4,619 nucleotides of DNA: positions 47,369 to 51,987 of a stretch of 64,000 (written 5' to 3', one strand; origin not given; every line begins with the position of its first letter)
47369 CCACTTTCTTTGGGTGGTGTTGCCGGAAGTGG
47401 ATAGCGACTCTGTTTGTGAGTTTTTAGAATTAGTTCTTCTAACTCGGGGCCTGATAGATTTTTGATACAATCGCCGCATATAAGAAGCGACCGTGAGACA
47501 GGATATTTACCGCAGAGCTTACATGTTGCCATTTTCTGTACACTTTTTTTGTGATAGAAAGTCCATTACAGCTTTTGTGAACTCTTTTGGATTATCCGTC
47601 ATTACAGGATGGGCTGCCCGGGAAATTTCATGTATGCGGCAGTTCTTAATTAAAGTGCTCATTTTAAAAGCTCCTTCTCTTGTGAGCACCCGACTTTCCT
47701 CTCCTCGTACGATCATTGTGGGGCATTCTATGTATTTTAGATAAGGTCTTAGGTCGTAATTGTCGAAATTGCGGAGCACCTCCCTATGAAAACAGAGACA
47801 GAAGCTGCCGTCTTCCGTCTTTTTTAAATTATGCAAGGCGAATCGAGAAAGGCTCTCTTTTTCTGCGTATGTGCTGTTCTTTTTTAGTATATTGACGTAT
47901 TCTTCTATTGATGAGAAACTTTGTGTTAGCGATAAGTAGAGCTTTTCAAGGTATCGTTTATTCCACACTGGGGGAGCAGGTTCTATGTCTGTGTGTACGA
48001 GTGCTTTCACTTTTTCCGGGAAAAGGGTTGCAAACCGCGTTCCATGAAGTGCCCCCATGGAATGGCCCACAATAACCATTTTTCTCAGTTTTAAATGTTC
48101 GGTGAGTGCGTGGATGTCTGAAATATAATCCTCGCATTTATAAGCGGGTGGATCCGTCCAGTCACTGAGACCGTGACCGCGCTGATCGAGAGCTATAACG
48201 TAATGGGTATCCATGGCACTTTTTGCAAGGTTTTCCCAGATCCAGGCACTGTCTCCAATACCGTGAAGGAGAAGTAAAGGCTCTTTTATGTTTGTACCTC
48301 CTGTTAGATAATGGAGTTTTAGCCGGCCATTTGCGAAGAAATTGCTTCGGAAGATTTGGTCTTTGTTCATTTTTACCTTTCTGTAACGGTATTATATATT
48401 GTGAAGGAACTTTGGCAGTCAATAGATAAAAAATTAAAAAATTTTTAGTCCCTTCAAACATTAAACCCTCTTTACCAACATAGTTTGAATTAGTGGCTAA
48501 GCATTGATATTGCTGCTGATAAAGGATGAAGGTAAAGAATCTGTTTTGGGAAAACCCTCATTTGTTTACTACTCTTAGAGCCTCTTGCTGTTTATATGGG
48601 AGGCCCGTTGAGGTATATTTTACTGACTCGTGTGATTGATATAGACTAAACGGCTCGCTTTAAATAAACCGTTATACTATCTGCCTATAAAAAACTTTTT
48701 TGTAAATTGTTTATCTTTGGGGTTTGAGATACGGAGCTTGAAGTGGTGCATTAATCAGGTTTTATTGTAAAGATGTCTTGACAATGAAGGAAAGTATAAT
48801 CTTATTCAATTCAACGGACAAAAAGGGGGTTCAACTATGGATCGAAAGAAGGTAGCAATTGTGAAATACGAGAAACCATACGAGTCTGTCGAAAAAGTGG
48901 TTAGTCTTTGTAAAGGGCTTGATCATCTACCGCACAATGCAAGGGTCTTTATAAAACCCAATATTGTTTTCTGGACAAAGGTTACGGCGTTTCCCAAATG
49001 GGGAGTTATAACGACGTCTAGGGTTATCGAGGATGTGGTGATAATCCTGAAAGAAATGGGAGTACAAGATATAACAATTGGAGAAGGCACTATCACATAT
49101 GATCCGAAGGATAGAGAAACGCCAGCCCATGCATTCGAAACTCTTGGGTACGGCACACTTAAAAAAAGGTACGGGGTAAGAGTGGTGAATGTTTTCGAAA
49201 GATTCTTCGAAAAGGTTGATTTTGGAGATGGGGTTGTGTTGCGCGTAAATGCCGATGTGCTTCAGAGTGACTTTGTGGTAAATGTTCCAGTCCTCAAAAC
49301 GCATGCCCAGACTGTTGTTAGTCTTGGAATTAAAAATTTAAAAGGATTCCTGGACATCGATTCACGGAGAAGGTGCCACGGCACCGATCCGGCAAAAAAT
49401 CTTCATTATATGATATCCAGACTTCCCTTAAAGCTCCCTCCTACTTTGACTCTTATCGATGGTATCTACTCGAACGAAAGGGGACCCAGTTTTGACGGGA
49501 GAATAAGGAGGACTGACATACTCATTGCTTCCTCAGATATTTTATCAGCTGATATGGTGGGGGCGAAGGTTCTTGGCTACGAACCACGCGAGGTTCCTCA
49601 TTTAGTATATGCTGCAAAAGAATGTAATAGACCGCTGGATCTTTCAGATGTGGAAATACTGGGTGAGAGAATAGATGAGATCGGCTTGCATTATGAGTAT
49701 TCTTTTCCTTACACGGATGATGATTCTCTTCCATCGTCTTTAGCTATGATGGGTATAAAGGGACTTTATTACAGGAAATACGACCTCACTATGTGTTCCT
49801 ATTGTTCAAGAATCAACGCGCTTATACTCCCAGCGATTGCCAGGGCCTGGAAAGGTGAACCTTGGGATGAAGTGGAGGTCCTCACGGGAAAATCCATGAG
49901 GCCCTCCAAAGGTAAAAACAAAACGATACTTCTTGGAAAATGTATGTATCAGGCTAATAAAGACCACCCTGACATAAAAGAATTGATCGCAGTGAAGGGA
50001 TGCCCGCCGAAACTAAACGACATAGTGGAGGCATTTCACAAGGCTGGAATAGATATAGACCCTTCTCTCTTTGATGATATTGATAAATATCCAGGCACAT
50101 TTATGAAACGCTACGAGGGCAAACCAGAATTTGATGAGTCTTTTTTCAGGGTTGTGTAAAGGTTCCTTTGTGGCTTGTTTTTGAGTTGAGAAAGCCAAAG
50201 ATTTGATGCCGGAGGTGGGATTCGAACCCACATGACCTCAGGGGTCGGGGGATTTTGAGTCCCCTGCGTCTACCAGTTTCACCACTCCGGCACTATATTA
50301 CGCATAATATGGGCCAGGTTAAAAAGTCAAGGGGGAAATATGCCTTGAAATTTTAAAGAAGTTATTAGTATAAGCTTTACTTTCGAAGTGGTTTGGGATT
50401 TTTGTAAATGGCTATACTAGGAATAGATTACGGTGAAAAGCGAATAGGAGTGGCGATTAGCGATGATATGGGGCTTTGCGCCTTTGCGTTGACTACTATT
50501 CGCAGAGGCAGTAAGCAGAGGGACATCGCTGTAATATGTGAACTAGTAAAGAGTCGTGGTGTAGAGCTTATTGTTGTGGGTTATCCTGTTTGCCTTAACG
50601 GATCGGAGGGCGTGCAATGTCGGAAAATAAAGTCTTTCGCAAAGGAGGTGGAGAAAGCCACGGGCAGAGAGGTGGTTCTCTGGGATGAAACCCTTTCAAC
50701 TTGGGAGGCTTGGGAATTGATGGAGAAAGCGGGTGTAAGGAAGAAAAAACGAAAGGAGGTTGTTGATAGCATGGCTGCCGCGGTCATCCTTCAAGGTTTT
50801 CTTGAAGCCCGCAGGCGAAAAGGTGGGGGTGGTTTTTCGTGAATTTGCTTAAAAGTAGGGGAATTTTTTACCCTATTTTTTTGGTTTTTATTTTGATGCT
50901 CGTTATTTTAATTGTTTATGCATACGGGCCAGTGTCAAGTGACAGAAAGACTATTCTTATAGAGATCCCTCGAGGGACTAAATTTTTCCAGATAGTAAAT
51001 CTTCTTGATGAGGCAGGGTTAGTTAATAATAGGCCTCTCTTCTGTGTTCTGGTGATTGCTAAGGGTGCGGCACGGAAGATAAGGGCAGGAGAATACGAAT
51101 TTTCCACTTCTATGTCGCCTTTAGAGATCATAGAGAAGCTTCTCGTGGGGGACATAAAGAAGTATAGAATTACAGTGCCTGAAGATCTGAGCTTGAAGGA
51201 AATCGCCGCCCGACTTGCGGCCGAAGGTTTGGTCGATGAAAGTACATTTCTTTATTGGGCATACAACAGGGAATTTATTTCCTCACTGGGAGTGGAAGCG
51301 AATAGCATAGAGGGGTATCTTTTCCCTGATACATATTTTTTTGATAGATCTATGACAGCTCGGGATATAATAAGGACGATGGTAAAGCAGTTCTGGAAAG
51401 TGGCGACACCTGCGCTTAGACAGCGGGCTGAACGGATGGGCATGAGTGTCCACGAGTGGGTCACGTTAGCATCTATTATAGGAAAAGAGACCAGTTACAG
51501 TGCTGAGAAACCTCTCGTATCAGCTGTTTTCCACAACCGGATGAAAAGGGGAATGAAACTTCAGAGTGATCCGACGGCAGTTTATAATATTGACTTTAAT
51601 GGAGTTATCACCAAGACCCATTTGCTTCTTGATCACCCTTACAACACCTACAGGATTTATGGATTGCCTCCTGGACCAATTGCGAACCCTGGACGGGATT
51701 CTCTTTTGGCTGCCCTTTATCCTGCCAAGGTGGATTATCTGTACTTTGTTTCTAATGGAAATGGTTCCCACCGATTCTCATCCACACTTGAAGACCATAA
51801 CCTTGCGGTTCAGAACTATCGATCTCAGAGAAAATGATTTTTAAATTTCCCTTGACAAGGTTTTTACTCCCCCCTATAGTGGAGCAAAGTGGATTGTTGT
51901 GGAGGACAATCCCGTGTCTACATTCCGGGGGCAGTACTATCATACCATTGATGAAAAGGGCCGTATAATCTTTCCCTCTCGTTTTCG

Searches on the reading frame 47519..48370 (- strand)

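Call 92: search_protein_families(library=pfam, proteins=[window:47519-48370:-], max_evalue=0.00001)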
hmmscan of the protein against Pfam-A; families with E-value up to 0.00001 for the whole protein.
window:47519-48370:- (283 aa): 4 families
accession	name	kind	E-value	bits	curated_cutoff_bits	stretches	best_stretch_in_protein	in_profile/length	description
PF00561.26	Abhydrolase_1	-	8.4e-24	85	25.8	1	31-140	2-116/245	alpha/beta hydrolase fold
PF12697.13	Abhydrolase_6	-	5e-19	70.3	26.3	1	32-265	1-215/217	Alpha/beta hydrolase family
PF12146.15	Hydrolase_4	-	1.8e-17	63.9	27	1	29-259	4-237/239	Serine aminopeptidase, S33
PF03096.20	Ndr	-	3.7e-10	39.4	23.3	1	81-272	84-276/283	Ndr family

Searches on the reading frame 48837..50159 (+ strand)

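Call 92: search_protein_families(library=pfam, proteins=[window:48837-50159:+], max_evalue=0.00001)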
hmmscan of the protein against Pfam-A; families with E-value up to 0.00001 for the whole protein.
window:48837-50159:+ (440 aa): 1 family
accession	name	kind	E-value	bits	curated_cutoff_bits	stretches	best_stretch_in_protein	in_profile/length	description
PF04015.17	DUF362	-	4.2e-36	125.3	24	1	37-243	1-199/200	Domain of unknown function (DUF362)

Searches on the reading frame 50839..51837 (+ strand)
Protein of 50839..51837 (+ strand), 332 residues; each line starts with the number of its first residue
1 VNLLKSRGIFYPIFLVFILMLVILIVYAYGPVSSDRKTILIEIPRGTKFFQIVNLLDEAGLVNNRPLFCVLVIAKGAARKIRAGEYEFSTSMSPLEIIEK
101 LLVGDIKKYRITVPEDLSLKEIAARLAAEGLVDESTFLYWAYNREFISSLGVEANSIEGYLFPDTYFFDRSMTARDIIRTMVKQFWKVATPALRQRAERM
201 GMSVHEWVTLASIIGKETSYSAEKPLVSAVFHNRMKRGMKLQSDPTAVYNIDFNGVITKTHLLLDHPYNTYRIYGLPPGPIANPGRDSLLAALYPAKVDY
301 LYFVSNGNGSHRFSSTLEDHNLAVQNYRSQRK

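Call 92: search_protein_families(library=pfam, proteins=[window:50839-51837:+], max_evalue=0.00001)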
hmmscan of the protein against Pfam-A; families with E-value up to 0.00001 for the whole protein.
window:50839-51837:+ (332 aa): 1 family
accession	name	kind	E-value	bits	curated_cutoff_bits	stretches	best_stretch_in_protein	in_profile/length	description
PF02618.21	YceG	-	3e-87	293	32.4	1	41-325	1-274/275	YceG-like family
